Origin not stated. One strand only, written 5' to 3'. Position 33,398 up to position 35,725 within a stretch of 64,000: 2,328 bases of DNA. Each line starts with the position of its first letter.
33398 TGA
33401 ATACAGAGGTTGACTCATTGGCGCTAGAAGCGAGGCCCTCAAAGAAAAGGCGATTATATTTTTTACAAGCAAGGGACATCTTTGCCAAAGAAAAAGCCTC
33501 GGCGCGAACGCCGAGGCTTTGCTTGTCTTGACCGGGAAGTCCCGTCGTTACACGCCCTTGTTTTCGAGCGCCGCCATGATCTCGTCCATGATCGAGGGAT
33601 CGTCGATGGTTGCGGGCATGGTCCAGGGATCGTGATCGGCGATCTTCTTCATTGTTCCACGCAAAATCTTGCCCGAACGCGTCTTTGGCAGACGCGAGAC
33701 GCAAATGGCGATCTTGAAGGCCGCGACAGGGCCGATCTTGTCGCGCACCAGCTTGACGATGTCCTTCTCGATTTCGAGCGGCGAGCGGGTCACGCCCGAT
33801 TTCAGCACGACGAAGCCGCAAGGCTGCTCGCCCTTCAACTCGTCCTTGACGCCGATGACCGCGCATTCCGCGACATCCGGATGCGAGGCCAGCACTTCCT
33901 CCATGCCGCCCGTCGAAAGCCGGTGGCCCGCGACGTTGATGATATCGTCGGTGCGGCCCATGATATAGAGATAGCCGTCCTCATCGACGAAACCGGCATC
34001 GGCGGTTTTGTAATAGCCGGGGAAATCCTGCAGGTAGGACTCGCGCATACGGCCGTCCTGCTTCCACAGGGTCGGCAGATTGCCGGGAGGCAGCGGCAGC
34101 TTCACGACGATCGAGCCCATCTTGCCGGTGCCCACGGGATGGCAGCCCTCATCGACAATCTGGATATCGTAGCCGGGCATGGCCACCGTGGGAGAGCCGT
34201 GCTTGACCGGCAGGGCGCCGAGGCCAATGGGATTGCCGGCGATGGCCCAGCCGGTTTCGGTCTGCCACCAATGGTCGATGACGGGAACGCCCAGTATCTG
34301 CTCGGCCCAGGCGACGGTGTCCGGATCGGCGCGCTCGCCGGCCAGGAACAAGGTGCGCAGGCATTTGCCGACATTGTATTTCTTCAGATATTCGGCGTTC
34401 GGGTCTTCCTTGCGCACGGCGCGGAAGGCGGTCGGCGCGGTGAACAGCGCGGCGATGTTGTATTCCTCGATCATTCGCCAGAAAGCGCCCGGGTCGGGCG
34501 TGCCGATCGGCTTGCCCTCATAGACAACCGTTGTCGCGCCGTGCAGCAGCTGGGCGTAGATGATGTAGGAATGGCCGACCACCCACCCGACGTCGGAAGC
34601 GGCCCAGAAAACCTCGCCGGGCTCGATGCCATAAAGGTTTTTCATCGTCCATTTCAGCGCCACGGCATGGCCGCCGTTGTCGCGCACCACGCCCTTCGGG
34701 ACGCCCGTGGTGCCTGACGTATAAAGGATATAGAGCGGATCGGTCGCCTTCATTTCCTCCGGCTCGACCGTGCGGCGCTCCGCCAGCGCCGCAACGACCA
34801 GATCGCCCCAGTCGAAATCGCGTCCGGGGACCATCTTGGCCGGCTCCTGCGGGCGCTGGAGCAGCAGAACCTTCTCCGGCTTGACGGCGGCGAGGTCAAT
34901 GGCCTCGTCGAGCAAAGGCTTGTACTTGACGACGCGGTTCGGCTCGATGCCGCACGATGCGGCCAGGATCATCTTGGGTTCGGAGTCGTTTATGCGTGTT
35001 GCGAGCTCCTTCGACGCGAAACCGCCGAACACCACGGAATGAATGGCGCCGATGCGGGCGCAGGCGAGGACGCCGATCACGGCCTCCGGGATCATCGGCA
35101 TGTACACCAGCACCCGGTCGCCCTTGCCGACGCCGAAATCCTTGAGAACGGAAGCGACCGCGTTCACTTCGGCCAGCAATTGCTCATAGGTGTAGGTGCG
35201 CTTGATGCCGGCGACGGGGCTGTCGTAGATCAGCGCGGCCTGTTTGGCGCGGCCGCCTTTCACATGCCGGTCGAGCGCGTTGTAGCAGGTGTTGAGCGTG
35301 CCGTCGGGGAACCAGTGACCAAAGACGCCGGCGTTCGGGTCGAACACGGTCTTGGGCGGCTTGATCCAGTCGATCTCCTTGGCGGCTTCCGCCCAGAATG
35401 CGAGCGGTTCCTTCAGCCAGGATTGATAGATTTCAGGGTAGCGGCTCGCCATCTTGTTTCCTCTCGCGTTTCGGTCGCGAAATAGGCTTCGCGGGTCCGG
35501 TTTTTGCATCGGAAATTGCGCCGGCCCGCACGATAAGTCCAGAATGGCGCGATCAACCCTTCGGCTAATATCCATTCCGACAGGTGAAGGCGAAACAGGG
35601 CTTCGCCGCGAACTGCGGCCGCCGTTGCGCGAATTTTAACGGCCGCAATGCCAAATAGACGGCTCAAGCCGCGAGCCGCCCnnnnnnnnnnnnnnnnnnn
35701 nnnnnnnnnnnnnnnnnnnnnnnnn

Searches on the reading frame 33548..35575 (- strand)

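Call 9: search_protein_families(library=pfam, proteins=[window:33548-35575:-], max_evalue=0.001)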
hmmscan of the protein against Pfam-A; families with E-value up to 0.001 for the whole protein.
window:33548-35575:- (675 aa): 3 families
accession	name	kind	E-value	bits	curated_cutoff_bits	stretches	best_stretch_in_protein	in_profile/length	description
PF00501.34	AMP-binding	-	1.8e-73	248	29.9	1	111-492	10-375/384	AMP-binding enzyme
PF13193.12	AMP-binding_C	-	4.1e-27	95.3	24.5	1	558-636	2-76/76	AMP-binding enzyme C-terminal domain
PF16177.11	ACAS_N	-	4.8e-20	71.6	27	1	46-100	1-55/55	Acetyl-coenzyme A synthetase N-terminus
